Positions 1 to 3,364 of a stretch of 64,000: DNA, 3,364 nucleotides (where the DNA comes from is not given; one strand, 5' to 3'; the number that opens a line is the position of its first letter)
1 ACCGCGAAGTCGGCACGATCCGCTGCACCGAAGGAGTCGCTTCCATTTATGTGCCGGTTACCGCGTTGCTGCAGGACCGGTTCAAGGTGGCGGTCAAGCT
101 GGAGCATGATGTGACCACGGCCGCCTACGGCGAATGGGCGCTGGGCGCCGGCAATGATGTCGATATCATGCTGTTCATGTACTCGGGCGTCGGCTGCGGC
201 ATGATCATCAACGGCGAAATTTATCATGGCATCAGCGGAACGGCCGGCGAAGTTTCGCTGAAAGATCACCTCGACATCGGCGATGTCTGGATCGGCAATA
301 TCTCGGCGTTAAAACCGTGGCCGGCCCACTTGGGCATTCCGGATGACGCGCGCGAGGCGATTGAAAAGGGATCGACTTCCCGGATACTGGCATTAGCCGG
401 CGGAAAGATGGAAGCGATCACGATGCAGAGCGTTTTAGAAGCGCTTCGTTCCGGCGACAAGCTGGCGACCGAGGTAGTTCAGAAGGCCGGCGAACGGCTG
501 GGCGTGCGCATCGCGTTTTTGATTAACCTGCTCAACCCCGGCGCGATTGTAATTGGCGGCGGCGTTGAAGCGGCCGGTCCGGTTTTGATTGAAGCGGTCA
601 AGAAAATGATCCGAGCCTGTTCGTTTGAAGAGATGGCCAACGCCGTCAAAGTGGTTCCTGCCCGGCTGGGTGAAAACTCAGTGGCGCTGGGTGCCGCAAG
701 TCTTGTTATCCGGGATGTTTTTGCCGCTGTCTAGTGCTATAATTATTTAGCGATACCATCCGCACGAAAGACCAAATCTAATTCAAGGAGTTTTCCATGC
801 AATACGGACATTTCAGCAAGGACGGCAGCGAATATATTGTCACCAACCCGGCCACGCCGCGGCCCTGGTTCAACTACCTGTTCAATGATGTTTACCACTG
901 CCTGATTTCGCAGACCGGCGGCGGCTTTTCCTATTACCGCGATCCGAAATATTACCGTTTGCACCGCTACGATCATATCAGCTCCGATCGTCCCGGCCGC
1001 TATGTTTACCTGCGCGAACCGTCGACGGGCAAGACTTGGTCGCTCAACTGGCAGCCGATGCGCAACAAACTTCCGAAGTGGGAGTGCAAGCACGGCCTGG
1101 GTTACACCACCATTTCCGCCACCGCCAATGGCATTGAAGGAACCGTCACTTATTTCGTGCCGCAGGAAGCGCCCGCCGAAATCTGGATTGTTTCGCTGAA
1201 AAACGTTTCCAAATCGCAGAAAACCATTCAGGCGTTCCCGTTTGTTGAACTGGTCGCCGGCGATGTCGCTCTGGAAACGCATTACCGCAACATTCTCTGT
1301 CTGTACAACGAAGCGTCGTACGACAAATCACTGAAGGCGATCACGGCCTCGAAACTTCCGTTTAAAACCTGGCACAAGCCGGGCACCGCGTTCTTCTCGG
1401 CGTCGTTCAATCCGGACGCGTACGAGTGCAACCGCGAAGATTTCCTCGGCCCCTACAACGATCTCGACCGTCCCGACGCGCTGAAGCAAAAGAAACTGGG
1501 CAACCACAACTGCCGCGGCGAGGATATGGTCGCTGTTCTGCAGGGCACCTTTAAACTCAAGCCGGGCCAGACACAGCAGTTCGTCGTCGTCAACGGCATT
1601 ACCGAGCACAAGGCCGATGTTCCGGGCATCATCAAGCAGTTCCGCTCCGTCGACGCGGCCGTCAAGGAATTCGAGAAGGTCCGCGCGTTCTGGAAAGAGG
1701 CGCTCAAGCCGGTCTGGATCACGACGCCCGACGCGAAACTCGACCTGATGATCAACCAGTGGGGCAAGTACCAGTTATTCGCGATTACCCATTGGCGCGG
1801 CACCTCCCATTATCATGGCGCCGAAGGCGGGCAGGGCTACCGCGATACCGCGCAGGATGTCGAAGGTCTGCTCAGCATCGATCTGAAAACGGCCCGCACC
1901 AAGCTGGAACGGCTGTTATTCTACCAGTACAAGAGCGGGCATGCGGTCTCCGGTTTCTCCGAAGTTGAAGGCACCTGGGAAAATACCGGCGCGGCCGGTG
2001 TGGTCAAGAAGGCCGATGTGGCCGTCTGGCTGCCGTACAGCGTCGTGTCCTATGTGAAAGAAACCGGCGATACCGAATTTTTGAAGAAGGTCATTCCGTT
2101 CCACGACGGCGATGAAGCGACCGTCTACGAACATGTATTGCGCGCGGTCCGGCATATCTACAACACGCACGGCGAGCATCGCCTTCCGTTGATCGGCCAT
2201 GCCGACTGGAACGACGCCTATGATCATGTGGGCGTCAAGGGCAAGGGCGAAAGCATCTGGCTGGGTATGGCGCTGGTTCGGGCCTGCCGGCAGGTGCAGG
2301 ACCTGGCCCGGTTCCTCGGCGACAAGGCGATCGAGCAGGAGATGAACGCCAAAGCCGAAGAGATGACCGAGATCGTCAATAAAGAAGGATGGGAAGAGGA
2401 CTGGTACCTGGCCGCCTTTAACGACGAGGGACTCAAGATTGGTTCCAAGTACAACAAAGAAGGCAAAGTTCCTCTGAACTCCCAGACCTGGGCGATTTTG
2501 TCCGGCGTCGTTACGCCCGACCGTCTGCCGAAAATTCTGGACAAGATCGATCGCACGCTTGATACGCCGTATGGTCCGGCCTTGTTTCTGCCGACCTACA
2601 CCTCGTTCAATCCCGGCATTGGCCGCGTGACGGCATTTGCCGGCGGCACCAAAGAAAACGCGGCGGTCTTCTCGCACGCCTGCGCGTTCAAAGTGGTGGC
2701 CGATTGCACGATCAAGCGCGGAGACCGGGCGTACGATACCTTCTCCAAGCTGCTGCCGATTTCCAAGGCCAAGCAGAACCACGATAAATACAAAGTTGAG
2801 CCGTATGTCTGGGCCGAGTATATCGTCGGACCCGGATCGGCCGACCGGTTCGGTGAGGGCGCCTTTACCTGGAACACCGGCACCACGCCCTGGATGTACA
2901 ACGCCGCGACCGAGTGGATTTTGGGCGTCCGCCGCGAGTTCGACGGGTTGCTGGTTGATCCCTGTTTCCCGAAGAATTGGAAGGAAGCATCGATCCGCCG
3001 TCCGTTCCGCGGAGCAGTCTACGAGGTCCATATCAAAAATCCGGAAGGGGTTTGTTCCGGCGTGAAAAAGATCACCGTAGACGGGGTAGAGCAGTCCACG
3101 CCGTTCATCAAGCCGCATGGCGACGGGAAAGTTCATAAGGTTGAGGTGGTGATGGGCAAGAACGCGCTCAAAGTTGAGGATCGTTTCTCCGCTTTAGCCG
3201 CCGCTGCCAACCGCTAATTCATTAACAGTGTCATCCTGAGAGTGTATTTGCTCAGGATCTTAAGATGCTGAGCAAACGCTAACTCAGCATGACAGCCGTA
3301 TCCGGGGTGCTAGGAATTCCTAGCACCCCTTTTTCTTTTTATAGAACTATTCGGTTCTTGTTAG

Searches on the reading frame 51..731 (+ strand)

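Call 24: search_protein_families(library=pfam, proteins=[window:51-731:+], max_evalue=0.001)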
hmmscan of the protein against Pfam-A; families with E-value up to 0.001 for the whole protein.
window:51-731:+ (227 aa): 1 family
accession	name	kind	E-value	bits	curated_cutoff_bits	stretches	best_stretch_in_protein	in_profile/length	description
PF00480.26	ROK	-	2.3e-31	109.8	22.9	2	112-221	184-293/294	ROK family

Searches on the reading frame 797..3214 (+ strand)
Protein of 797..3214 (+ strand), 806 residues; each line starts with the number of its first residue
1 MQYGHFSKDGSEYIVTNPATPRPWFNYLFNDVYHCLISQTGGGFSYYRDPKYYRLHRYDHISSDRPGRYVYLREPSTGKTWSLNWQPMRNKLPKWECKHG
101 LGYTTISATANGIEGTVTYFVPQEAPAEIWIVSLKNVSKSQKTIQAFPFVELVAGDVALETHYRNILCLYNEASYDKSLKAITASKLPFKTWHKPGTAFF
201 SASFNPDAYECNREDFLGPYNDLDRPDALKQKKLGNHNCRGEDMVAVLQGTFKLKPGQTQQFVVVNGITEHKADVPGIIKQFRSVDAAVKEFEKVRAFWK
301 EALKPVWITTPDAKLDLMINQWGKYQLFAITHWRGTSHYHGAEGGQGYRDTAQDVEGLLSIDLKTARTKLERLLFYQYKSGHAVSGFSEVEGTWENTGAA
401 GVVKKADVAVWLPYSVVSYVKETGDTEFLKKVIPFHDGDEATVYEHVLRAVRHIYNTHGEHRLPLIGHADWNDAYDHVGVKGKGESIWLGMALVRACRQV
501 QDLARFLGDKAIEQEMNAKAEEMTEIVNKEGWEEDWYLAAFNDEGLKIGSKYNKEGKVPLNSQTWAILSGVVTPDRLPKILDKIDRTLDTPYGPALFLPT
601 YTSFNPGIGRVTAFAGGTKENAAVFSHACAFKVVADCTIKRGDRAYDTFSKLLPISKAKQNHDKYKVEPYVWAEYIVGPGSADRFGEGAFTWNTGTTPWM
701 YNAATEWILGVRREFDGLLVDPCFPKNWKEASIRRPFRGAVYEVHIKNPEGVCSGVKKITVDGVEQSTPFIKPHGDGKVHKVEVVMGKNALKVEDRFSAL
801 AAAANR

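Call 24: search_protein_families(library=pfam, proteins=[window:797-3214:+], max_evalue=0.001)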
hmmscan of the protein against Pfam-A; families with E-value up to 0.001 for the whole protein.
window:797-3214:+ (806 aa): 2 families
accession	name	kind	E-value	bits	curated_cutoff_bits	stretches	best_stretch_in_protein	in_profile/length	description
PF17167.11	Glyco_hydro_94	-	7.7e-102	341.6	27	1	298-710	1-420/420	Glycosyl hydrolase 94 superfamily, catalytic domain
PF06165.18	GH94_b-supersand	-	1.6e-65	221.5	23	1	21-267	1-251/251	Glycosyl hydrolase 94, supersandwich domain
